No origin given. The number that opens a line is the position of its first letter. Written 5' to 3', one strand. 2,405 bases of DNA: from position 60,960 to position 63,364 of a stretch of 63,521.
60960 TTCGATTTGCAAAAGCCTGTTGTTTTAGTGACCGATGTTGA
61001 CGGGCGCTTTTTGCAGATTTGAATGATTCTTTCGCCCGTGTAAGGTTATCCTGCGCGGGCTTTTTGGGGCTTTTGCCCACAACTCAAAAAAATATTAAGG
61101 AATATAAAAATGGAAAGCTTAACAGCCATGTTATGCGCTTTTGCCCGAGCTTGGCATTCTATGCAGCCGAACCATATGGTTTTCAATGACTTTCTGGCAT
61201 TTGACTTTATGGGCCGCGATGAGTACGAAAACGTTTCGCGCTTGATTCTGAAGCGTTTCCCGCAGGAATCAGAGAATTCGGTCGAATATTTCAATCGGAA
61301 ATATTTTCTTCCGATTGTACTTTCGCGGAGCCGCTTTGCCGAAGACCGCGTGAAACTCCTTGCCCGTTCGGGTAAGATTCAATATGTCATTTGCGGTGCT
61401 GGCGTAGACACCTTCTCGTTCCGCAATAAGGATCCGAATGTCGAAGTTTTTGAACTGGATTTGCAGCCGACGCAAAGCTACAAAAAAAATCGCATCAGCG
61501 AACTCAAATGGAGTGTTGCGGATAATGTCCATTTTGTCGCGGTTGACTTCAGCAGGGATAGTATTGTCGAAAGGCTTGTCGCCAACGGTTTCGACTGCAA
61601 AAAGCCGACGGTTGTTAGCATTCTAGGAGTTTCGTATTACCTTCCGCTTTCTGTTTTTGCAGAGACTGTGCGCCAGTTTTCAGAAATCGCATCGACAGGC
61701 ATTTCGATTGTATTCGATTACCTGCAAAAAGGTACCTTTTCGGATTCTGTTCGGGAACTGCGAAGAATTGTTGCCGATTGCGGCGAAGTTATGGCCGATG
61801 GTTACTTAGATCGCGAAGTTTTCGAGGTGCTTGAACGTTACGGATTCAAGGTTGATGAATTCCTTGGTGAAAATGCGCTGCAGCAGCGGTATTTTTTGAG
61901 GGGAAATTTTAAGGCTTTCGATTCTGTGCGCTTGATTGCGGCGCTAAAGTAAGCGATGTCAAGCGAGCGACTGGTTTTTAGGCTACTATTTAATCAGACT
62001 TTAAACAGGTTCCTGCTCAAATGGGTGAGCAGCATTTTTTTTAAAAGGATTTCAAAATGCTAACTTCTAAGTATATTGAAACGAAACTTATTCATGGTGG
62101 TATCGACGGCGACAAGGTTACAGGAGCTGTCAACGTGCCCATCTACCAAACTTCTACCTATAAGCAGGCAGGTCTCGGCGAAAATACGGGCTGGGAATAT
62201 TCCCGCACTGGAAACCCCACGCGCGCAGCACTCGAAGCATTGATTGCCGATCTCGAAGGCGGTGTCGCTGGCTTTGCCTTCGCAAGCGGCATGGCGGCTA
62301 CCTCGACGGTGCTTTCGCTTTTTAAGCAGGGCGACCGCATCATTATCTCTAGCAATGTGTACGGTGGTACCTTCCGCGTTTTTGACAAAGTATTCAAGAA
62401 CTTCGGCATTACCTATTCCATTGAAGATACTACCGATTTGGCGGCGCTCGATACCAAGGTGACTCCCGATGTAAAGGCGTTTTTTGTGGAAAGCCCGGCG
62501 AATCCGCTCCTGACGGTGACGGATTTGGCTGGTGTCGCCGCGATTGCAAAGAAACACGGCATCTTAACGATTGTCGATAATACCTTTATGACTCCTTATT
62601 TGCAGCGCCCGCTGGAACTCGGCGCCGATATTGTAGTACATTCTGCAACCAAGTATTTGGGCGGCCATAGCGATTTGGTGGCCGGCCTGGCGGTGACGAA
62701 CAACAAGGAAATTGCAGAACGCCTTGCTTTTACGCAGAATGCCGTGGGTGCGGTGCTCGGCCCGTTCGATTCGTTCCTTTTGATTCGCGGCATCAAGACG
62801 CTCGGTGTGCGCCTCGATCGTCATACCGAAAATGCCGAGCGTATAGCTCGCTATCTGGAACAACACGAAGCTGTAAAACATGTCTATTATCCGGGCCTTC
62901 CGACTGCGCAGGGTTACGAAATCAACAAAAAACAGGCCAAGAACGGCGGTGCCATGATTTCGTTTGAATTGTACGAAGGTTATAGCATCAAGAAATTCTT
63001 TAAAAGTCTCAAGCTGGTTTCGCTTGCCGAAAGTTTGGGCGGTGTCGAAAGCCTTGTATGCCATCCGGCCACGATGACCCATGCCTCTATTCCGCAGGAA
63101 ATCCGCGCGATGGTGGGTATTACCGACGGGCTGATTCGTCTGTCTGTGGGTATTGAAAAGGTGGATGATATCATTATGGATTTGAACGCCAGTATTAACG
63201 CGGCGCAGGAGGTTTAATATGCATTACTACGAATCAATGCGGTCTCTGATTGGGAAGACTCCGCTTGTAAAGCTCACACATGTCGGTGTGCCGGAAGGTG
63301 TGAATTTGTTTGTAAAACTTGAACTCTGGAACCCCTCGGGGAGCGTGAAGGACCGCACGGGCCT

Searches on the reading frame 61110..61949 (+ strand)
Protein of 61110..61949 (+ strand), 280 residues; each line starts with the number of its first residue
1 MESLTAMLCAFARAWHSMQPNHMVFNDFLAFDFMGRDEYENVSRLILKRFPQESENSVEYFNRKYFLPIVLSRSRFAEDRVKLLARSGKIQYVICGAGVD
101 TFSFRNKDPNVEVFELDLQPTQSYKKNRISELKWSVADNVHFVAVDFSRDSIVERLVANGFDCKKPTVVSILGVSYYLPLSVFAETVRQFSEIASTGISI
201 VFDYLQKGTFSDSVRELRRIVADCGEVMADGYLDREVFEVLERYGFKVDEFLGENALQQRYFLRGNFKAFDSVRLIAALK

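Call 12: search_protein_families(library=pfam, proteins=[window:61110-61949:+], max_evalue=0.001)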
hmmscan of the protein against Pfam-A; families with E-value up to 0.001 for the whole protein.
window:61110-61949:+ (280 aa): 1 family
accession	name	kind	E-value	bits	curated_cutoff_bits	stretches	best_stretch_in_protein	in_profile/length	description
PF04072.20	LCM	-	1.2e-37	130.1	22.3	1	6-189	1-185/187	Leucine carboxyl methyltransferase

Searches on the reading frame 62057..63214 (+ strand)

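Call 12: search_protein_families(library=pfam, proteins=[window:62057-63214:+], max_evalue=0.001)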
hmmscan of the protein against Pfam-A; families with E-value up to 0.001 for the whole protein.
window:62057-63214:+ (386 aa): 4 families
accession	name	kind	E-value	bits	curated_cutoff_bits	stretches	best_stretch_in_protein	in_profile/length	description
PF01053.26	Cys_Met_Meta_PP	-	5.9e-156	519.2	27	1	8-380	1-380/381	Cys/Met metabolism PLP-dependent enzyme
PF00155.27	Aminotran_1_2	-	1e-06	28.7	19.7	1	48-183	35-194/361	Aminotransferase class I and II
PF02347.22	GDC-P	-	1.9e-05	24.1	26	1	89-199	151-258/429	Glycine cleavage system P-protein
PF00266.25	Aminotran_5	-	3.1e-05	23.6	21.5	1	80-202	77-204/371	Aminotransferase class-V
